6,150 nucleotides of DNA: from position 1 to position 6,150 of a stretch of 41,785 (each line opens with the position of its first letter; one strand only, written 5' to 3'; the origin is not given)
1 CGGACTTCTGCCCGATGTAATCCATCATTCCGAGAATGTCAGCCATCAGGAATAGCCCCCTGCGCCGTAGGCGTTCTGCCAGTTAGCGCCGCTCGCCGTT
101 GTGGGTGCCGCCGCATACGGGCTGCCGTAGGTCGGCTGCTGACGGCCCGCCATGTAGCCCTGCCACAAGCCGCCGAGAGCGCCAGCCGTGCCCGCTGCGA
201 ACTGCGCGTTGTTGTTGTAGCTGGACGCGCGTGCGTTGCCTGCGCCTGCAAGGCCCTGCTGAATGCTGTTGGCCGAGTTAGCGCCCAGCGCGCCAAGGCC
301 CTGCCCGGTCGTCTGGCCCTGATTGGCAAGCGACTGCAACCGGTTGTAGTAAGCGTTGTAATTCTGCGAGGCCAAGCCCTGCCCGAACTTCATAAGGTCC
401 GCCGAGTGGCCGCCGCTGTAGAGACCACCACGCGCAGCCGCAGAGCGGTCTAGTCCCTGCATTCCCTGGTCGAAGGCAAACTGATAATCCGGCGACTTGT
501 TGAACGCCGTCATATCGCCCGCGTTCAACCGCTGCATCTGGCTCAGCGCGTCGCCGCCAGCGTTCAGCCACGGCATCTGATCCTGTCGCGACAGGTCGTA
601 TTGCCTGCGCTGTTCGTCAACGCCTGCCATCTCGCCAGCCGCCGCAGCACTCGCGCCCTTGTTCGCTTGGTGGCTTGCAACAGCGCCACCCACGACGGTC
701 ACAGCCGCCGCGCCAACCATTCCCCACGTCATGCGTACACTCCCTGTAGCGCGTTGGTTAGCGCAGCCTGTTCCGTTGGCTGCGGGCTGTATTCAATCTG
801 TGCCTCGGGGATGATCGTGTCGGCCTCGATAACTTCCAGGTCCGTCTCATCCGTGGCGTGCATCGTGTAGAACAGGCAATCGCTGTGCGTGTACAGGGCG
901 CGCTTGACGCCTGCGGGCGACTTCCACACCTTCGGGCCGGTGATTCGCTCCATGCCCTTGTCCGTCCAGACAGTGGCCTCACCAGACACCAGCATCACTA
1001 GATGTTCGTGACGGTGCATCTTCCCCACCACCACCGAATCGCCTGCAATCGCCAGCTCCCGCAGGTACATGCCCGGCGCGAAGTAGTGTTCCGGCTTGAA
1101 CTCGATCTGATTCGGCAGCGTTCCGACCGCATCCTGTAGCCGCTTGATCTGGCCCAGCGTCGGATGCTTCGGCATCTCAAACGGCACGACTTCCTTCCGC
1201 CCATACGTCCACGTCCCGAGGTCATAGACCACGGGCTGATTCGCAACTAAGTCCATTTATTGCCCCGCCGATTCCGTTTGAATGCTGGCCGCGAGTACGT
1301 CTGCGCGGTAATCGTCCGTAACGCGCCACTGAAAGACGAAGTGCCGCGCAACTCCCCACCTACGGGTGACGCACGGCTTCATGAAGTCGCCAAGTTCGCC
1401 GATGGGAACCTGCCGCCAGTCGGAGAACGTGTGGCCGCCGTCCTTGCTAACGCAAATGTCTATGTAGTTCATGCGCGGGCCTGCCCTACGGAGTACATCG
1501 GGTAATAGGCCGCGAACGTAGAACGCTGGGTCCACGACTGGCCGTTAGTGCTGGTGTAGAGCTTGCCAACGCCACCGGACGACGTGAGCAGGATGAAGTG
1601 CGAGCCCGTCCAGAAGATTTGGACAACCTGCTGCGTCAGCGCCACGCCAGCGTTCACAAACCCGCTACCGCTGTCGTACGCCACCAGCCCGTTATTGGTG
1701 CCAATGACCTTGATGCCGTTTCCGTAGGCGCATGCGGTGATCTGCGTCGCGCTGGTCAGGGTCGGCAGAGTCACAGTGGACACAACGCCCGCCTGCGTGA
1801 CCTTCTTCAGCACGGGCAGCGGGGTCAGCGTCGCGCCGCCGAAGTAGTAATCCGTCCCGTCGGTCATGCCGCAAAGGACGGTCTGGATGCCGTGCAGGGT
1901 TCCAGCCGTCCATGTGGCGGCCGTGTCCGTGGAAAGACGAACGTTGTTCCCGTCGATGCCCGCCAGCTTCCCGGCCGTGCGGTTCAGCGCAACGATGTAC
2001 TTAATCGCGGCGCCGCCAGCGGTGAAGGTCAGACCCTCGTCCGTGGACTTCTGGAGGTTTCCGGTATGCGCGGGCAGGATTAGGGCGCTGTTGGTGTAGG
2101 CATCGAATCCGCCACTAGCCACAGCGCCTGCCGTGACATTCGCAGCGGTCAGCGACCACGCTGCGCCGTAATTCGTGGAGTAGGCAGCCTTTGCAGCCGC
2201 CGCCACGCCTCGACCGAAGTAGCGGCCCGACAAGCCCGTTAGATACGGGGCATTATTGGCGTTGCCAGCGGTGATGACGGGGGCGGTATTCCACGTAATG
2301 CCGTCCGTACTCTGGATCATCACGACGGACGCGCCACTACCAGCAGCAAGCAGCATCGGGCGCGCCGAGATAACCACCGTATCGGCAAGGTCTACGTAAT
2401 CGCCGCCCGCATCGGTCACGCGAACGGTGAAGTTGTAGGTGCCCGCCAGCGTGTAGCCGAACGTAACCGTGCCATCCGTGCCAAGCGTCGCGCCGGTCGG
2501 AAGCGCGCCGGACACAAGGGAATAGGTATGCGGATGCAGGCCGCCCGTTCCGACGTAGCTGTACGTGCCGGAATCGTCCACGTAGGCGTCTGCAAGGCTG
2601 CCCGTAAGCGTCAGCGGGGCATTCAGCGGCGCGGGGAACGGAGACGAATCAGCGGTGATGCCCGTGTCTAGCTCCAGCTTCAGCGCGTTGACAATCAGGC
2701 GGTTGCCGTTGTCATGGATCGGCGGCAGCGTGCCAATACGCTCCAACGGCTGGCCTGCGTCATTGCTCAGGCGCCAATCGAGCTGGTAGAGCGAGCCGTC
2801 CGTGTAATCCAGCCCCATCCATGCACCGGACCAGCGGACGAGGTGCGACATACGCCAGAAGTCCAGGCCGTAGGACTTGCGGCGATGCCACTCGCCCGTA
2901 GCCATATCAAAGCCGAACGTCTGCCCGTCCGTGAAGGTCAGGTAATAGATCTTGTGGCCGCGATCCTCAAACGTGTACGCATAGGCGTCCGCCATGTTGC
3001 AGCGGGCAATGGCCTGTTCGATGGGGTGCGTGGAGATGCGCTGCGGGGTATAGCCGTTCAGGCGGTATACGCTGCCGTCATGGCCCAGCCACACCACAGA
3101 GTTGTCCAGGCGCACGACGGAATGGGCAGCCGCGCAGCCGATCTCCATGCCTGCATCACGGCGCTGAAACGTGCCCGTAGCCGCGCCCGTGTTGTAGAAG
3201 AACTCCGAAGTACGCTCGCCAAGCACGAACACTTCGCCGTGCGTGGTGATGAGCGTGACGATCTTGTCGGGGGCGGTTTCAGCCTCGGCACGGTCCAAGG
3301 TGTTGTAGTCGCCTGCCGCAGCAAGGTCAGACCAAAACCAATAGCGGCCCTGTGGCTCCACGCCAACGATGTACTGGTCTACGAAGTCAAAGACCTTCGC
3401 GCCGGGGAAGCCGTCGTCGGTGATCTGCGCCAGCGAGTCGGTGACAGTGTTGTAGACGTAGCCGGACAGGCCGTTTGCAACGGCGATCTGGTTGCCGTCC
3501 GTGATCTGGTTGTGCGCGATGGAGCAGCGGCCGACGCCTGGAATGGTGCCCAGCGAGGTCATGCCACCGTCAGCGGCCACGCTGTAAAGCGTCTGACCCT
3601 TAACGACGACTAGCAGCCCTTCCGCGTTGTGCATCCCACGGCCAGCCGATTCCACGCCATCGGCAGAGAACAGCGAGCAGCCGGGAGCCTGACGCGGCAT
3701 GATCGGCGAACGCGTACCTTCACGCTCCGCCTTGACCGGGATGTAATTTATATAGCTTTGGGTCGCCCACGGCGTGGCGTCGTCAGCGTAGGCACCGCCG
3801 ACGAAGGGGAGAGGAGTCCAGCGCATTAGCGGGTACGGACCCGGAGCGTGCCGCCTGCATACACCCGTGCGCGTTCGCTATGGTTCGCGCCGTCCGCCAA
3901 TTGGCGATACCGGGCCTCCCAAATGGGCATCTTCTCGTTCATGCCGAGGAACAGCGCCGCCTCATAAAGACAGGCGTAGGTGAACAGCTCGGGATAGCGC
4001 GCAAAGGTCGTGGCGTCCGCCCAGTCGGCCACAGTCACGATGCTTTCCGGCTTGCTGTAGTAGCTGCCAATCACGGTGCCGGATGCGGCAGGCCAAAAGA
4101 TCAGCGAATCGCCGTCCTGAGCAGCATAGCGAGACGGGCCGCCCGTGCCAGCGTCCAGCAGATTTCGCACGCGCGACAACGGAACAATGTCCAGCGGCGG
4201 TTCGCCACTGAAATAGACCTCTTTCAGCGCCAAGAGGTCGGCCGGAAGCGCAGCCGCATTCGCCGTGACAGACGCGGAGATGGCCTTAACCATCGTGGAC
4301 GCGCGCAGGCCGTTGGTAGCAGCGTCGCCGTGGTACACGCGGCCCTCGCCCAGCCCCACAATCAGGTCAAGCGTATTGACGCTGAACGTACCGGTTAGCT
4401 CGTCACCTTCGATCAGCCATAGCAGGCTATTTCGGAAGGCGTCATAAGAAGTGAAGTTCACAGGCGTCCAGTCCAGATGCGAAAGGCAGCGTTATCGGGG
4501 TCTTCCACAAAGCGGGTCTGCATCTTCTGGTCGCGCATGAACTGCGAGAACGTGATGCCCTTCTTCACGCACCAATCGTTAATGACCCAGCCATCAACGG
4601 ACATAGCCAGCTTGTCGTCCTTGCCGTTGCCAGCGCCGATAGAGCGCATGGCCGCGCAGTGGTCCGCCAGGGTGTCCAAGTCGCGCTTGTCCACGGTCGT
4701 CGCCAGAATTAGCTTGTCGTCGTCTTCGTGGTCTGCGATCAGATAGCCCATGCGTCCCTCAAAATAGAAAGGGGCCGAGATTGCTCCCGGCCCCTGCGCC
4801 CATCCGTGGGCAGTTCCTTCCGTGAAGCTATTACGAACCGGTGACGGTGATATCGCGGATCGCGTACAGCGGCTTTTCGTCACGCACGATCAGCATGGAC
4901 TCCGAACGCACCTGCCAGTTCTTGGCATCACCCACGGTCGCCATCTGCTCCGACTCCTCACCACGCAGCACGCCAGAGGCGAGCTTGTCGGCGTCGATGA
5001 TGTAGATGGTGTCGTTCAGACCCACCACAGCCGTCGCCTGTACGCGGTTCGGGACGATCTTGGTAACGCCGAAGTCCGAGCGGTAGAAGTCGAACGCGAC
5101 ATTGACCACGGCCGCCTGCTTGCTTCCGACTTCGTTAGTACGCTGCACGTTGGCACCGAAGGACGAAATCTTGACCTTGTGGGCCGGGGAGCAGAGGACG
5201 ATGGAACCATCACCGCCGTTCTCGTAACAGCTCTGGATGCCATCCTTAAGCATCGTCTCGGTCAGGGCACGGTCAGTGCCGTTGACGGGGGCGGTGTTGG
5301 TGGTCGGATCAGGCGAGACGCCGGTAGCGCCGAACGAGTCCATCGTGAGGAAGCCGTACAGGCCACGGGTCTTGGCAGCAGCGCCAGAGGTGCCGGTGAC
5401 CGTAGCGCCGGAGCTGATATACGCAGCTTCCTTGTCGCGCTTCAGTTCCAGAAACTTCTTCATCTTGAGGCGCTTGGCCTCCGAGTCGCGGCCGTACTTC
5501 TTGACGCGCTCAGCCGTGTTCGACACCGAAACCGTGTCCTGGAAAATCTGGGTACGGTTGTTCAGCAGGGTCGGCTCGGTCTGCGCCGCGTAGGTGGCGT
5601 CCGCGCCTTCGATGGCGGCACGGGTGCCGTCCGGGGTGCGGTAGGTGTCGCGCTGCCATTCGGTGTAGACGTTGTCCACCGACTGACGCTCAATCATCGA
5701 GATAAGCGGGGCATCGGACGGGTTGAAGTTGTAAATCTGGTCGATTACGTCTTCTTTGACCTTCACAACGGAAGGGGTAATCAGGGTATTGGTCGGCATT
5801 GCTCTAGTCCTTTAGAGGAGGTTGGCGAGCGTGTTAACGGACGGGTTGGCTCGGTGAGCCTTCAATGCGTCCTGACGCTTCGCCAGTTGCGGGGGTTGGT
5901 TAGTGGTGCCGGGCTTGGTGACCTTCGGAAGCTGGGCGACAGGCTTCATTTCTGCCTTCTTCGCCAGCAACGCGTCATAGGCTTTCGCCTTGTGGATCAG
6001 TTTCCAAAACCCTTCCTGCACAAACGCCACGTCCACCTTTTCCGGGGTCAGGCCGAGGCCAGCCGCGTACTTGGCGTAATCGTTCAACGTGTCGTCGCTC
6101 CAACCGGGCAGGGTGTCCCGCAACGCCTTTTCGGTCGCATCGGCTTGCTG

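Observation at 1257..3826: gp10-type tail-hub gene split in two by a 395-aa Ig-like plus Asp-box propeller insertion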

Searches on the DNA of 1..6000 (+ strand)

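Call 5: search_dna_similar(query=window:1-6000:+, collection=phages, mode=near, max_rows=20)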
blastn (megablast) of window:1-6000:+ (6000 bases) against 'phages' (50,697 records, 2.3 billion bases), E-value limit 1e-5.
No match.
